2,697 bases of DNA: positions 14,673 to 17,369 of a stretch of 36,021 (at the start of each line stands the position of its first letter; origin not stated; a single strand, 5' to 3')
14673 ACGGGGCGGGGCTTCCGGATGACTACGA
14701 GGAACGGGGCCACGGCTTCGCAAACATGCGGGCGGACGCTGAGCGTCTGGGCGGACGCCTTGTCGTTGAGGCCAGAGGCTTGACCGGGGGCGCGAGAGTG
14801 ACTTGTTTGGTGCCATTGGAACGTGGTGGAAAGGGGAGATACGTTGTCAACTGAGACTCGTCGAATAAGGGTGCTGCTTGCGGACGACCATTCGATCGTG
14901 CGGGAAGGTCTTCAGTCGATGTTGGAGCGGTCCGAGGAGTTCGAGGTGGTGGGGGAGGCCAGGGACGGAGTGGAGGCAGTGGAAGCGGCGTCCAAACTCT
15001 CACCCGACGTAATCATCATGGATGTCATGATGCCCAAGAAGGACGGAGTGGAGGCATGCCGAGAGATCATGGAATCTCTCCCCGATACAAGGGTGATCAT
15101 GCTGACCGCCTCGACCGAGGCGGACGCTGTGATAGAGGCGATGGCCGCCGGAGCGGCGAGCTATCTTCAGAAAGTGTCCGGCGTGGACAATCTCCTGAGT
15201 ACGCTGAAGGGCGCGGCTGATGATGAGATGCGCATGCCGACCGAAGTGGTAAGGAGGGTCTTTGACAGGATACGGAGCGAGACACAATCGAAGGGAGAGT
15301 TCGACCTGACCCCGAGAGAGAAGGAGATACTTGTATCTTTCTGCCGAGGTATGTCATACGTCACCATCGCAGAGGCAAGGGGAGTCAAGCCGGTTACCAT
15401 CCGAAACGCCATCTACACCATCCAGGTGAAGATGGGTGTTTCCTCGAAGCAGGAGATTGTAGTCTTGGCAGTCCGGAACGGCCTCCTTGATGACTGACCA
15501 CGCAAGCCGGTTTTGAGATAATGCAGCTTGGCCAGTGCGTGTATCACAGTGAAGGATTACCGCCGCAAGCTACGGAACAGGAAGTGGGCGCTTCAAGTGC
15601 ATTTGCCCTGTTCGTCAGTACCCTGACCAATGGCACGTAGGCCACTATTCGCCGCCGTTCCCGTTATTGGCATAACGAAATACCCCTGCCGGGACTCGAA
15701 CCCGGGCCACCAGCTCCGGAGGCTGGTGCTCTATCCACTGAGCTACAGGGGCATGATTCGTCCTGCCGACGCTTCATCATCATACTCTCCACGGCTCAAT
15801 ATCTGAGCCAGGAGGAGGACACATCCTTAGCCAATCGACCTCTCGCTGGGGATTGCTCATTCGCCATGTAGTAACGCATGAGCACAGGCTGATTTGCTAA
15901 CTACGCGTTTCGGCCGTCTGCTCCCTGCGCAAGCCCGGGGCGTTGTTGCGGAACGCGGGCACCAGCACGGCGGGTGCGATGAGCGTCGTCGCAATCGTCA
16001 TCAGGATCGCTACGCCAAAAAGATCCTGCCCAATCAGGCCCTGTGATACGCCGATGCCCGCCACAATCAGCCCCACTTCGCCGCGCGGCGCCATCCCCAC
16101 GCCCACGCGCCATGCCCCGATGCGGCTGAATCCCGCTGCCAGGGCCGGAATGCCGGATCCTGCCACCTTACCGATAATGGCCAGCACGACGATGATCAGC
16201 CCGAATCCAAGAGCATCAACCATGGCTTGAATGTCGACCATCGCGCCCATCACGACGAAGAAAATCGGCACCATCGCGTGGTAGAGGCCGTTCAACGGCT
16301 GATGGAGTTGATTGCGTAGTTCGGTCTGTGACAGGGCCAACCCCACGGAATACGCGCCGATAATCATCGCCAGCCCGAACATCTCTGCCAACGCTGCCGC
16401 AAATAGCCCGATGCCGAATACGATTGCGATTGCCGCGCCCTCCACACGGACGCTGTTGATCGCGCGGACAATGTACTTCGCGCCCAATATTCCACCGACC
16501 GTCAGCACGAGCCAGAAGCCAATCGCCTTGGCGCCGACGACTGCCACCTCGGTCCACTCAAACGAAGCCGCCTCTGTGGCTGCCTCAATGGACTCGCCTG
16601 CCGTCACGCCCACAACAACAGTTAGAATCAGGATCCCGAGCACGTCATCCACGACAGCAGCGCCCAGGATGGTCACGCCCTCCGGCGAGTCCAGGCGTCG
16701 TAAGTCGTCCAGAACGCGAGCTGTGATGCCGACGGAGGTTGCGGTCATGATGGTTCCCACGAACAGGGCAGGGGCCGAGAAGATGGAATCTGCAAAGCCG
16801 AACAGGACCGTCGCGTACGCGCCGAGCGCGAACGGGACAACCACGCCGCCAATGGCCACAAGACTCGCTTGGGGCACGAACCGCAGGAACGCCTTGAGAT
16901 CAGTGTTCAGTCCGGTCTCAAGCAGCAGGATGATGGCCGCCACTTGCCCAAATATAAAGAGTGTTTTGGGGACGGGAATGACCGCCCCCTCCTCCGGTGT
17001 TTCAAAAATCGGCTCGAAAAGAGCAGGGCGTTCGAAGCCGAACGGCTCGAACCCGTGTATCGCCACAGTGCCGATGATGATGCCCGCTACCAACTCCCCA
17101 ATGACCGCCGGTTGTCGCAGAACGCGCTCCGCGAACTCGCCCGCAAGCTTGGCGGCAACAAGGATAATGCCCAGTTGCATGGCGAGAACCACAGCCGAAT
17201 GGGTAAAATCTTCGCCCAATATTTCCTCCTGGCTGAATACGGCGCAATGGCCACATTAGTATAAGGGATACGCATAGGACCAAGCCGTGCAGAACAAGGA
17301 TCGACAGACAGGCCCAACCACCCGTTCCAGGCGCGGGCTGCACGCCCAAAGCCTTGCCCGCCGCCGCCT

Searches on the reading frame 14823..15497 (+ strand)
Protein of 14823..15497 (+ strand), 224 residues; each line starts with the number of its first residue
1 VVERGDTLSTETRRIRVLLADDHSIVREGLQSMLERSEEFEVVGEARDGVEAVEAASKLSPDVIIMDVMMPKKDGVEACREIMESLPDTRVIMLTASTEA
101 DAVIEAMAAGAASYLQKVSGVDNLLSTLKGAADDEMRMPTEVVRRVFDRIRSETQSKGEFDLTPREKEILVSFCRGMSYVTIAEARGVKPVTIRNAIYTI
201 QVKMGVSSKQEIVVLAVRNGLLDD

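Call 11: search_protein_families(library=pfam, proteins=[window:14823-15497:+], max_evalue=0.001)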
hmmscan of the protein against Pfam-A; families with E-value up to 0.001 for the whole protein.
window:14823-15497:+ (224 aa): 2 families
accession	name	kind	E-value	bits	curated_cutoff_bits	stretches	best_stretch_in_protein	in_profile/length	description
PF00072.30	Response_reg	-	2.4e-29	102.1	30.2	1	17-128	1-110/111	Response regulator receiver domain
PF00196.25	GerE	-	1.6e-08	34.5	23.5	1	162-216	3-57/57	Bacterial regulatory proteins, luxR family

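Call 89: search_protein_families(library=ncbifam, proteins=[window:14823-15497:+], max_evalue=1e-10)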
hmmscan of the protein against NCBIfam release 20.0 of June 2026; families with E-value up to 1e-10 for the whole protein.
window:14823-15497:+ (224 aa): 48 families (the best 25 are shown)
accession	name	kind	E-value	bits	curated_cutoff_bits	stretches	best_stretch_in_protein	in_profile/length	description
NF007935.0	PRK10651.1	equivalog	1.3e-37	129.1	250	1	12-218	4-212/216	two-component system response regulator NarL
NF007018.1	PRK09483.1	equivalog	1e-34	120.1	280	1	15-223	2-210/217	UvrY/SirA/GacA family response regulator transcription factor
NF052445.1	RespRegMctR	equivalog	3.9e-34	117.9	300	1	15-221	2-204/205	two-component system response regulator MctR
NF047785.1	respo_reg_MadR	equivalog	1.5e-33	115.9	300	1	15-222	1-209/209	MadR family response regulator transcription factor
NF011896.0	PRK15369.1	equivalog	5.8e-30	104.5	242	1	14-220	3-208/211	two component system response regulator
NF001965.0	PRK00742.1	subfamily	1.6e-29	103.3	293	1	13-119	2-109/357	chemotaxis-specific protein-glutamate methyltransferase CheB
NF007708.0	PRK10403.1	equivalog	8.1e-27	94.1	343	1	11-215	3-207/215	nitrate/nitrite response regulator protein NarP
NF041367.1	CheY_Halo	equivalog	1.5e-26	93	200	1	17-126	1-108/114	chemotaxis protein CheY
NF009206.0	PRK12555.1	subfamily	3e-26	92.2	342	1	15-117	1-104/340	chemotaxis-specific protein-glutamate methyltransferase CheB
NF040689.1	MtrAB_MtrA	equivalog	3.7e-21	75.5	300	1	17-178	1-163/219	MtrAB system response regulator MtrA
TIGR02875.1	spore_0_A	equivalog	1.1e-18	67.5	200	1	14-165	2-151/262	sporulation transcription factor Spo0A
NF006900.1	PRK09390.1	equivalog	3e-18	66.1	255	1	15-220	5-201/203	response regulator FixJ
NF051850.1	RespRegRprY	equivalog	6e-18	65.1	370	1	14-178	4-173/234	response regulator transcription factor RprY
NF041733.1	resp_reg_CseB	equivalog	7.8e-18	64.7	350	1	16-129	2-112/228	two-component system response regulator CseB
NF008098.0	PRK10840.1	equivalog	8.2e-18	64.7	235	1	14-208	3-197/216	response regulator transcription factor RcsB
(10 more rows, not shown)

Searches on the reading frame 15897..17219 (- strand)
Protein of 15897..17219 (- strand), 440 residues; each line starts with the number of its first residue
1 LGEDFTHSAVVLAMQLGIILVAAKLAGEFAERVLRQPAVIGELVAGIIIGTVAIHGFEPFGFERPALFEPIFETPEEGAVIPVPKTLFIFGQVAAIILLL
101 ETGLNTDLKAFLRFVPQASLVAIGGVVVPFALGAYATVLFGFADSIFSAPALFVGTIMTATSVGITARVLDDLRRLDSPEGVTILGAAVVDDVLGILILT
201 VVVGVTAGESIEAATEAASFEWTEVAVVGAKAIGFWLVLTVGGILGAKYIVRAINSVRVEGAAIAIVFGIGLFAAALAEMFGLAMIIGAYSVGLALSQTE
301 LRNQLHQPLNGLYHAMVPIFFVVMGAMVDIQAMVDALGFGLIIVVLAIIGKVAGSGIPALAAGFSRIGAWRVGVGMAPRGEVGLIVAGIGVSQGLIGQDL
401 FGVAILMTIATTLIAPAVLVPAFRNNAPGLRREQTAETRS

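Call 11: search_protein_families(library=pfam, proteins=[window:15897-17219:-], max_evalue=0.001)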
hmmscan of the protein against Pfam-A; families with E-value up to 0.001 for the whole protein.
window:15897-17219:- (440 aa): 1 family
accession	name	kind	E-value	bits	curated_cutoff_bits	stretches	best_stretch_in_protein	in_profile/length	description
PF00999.27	Na_H_Exchanger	-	3.8e-52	177.8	26.2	1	29-423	10-373/375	Sodium/hydrogen exchanger, transmembrane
